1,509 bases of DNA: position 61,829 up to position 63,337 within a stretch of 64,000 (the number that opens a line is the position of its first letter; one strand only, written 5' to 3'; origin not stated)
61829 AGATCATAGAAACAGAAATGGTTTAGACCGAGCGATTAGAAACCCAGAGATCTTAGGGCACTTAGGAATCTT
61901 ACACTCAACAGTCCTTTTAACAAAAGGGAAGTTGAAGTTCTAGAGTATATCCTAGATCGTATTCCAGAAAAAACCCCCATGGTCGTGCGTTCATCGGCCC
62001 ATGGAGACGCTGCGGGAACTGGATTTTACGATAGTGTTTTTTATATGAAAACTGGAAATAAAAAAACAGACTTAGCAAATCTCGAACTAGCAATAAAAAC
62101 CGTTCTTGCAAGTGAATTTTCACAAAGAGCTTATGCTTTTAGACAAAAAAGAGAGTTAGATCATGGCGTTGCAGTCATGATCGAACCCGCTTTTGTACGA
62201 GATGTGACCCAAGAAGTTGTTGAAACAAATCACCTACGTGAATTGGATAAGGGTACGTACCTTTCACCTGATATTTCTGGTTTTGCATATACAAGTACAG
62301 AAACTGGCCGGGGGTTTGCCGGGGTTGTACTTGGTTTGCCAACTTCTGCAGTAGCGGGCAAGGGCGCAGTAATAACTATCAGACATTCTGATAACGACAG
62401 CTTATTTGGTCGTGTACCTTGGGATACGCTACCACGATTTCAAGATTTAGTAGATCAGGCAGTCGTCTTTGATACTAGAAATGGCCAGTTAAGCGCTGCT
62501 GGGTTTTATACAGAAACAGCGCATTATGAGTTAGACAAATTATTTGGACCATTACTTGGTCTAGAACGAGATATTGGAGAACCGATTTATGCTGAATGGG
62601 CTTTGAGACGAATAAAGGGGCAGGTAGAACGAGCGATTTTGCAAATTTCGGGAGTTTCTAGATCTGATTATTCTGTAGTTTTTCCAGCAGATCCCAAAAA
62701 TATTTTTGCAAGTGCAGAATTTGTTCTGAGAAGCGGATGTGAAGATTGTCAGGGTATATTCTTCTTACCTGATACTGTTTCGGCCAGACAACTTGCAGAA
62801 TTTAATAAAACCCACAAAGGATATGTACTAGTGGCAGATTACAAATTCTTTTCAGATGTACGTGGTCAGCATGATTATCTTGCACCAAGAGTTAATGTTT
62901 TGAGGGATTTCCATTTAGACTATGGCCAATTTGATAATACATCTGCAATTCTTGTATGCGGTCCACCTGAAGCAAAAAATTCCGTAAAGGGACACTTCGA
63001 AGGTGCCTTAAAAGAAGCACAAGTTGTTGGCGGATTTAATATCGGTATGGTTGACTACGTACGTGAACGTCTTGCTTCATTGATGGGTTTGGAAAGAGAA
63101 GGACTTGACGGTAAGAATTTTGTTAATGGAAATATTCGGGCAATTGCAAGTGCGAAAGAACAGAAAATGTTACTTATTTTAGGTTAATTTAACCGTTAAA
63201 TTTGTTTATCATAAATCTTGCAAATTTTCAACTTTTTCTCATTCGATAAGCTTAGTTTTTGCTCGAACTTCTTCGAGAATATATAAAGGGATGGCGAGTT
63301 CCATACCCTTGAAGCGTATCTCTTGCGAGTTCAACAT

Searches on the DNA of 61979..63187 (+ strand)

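Call 10: search_rna_families(source=L001, threshold=gathering, show_alignments=2)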
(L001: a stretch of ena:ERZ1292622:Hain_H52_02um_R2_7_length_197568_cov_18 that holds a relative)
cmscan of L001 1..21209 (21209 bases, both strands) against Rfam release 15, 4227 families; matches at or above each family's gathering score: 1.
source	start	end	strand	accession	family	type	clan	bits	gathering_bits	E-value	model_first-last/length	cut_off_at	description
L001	9288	9411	+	RF00005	tRNA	Gene; tRNA;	CL00001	45.9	29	4.5e-07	1-71/71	no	tRNA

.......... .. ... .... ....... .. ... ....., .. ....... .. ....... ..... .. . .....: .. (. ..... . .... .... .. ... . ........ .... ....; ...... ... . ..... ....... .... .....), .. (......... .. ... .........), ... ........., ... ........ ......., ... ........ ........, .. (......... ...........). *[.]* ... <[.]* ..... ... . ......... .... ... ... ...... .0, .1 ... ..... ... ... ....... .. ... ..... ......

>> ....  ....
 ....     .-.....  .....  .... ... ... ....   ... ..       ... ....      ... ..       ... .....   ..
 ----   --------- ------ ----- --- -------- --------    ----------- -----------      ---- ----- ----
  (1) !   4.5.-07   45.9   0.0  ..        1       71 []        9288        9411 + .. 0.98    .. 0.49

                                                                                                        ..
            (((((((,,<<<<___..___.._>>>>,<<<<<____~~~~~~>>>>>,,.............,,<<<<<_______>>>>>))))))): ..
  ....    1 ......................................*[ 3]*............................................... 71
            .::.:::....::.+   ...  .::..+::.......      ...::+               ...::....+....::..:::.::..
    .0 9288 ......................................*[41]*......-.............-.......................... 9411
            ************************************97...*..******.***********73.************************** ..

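Call 21: search_rna_families(sources=[L004, L005, L007, L008, L009, L010, L012, L013, L054, L024], threshold=gathering)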
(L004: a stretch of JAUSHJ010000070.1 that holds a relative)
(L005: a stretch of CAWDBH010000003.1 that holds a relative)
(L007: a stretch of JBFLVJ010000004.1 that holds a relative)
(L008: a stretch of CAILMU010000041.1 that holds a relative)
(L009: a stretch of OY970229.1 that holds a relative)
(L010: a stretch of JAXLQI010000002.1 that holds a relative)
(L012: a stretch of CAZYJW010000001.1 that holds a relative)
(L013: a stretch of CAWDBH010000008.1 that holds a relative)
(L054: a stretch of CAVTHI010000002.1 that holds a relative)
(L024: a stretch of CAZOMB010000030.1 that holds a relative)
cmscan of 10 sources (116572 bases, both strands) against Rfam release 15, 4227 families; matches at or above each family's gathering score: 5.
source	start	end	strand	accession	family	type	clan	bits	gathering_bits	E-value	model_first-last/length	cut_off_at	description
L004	8613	8798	+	RF03019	RT-16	Gene; sRNA;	-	79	50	2.2e-10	1-158/158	no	RT-16 RNA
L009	5719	5793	+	RF00005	tRNA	Gene; tRNA;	CL00001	59.4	29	4.6e-10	1-71/71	no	tRNA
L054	2878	2950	+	RF00005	tRNA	Gene; tRNA;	CL00001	57.6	29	1.5e-09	1-71/71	no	tRNA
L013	3822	3894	+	RF00005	tRNA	Gene; tRNA;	CL00001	53.4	29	2.1e-08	1-71/71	no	tRNA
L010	5625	5817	+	RF00005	tRNA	Gene; tRNA;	CL00001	40.1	29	9.8e-05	1-71/71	no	tRNA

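Call 30: search_rna_families(source=L001, start=11150, end=11950, threshold=evalue, max_evalue=10)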
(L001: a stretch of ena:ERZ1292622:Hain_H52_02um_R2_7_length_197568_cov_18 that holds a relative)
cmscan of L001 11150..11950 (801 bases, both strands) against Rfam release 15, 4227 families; matches with E-value up to 10: 0.
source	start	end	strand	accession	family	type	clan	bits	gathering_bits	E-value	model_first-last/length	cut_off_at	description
